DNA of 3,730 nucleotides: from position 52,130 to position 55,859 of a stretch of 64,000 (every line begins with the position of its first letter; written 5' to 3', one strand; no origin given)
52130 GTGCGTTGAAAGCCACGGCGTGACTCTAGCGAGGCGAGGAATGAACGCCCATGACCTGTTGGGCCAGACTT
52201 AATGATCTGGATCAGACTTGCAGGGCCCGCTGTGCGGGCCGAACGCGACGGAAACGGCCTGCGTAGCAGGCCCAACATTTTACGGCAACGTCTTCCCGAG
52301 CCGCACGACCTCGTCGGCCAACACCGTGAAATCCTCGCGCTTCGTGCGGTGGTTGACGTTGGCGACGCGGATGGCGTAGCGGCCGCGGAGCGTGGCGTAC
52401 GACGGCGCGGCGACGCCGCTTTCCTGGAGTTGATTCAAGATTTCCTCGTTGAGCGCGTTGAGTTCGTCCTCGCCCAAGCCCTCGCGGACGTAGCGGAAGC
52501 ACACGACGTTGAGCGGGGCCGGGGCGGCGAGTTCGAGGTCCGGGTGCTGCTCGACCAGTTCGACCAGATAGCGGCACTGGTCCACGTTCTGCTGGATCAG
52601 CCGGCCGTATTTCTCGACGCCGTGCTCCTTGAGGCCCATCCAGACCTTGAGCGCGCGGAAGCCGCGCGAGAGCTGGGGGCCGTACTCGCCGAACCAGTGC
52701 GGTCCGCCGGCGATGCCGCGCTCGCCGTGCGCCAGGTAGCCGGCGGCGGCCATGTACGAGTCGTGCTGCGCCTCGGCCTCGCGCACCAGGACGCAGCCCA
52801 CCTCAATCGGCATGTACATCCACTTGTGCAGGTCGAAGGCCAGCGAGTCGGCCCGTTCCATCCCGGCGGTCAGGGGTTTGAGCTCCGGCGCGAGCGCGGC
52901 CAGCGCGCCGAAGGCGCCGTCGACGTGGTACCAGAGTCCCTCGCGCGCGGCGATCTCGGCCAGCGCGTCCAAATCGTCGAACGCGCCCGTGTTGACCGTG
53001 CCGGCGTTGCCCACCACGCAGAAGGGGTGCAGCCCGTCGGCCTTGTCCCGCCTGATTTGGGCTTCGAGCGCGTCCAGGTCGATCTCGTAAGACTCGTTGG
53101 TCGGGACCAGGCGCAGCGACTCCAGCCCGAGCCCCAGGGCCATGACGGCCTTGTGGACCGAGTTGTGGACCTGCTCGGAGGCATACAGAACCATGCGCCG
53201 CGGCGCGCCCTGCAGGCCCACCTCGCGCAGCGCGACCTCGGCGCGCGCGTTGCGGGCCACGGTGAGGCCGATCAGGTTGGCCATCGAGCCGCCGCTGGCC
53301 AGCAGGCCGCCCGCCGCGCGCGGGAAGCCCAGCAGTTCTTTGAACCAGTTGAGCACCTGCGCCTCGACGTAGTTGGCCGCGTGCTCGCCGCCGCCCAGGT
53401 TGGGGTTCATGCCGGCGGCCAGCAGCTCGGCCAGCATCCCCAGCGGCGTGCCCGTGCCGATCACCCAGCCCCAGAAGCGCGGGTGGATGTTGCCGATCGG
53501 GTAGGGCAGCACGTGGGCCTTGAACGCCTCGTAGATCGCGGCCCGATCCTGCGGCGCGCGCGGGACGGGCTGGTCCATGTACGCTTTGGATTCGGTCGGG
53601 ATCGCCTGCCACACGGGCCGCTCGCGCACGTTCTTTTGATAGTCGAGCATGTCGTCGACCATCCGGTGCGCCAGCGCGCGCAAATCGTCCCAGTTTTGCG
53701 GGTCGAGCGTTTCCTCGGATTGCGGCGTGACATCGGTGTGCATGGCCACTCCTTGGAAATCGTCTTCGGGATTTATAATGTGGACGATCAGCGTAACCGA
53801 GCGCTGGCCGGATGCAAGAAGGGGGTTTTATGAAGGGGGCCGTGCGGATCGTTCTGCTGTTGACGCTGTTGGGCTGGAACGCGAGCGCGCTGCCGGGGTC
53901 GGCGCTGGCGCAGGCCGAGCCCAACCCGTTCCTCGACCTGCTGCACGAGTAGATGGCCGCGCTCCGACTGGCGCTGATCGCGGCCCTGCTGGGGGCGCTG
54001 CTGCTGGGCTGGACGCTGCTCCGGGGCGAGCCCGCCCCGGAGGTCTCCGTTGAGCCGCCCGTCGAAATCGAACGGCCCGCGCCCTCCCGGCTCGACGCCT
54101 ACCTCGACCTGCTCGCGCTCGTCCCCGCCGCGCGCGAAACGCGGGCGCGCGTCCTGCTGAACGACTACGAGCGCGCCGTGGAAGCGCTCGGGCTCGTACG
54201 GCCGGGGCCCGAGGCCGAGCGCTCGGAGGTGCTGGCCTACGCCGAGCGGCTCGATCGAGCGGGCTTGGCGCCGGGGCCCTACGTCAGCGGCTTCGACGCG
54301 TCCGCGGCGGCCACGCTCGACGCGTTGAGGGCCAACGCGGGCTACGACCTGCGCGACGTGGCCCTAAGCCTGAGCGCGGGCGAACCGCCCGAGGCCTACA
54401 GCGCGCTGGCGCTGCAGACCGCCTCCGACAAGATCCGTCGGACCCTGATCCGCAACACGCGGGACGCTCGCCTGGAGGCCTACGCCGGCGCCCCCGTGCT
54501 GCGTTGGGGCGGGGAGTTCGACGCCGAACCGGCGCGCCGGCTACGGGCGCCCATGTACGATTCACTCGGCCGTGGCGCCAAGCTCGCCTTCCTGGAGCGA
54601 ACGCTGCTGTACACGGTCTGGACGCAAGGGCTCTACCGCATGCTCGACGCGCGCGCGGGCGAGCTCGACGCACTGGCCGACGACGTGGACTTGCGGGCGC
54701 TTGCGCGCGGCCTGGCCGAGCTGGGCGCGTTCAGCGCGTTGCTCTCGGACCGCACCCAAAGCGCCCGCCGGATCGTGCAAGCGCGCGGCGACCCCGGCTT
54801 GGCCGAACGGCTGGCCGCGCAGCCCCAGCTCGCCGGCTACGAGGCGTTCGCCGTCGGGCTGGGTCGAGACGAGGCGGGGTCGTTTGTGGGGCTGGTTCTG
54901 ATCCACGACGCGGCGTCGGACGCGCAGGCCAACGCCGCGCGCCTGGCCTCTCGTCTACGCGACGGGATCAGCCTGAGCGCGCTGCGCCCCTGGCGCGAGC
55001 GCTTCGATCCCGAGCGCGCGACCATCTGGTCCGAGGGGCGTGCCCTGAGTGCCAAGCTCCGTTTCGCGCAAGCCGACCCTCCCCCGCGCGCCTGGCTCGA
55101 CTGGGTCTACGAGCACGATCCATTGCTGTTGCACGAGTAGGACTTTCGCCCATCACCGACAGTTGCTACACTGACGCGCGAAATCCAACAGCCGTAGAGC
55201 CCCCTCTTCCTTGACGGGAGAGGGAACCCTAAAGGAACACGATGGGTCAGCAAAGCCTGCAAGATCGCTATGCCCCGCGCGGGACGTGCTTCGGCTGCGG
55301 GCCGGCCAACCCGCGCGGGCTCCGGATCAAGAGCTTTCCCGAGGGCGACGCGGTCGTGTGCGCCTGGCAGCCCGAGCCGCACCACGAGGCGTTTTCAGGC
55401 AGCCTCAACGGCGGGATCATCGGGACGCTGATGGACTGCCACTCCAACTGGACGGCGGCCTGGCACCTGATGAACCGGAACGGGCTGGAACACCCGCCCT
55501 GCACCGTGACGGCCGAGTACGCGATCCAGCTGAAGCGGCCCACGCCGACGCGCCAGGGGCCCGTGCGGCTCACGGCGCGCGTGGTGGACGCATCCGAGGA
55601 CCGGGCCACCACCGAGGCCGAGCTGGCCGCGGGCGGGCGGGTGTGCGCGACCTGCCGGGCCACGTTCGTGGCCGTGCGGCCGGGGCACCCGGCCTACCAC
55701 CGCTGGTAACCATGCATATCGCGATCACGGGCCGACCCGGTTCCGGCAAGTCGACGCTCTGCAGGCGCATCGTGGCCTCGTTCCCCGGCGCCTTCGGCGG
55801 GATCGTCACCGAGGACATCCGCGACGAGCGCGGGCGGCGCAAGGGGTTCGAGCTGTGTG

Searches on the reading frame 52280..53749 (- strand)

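Call 29: search_protein_families(library=pfam, proteins=[window:52280-53749:-])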
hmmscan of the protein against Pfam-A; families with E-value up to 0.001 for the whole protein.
window:52280-53749:- (489 aa): 3 families
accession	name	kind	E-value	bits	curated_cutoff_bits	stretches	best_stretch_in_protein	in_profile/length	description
PF00282.25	Pyridoxal_deC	-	1e-63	215.8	27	1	51-420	1-374/375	Pyridoxal-dependent decarboxylase conserved domain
PF01212.27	Beta_elim_lyase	-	7.1e-08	32.5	27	1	131-401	36-232/288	Beta-eliminating lyase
PF00266.25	Aminotran_5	-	0.00045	19.7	21.5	1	210-325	114-216/371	Aminotransferase class-V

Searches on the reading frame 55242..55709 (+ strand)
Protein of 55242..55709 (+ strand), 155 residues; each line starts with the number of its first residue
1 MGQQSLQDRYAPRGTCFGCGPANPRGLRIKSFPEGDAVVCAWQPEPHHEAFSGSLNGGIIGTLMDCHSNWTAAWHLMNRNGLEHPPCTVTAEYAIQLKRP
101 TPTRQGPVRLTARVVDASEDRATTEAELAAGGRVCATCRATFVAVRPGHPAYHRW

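Call 70: search_protein_families(library=pfam, proteins=[window:55242-55709:+])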
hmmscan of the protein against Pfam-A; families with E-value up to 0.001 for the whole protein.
window:55242-55709:+ (155 aa): 2 families
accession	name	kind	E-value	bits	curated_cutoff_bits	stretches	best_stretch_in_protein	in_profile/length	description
PF13279.12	4HBT_2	-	3.8e-05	24.6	25.5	1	63-145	21-104/122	Thioesterase-like superfamily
PF03061.28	4HBT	-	0.00048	20.8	20.6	1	53-132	2-74/79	Thioesterase superfamily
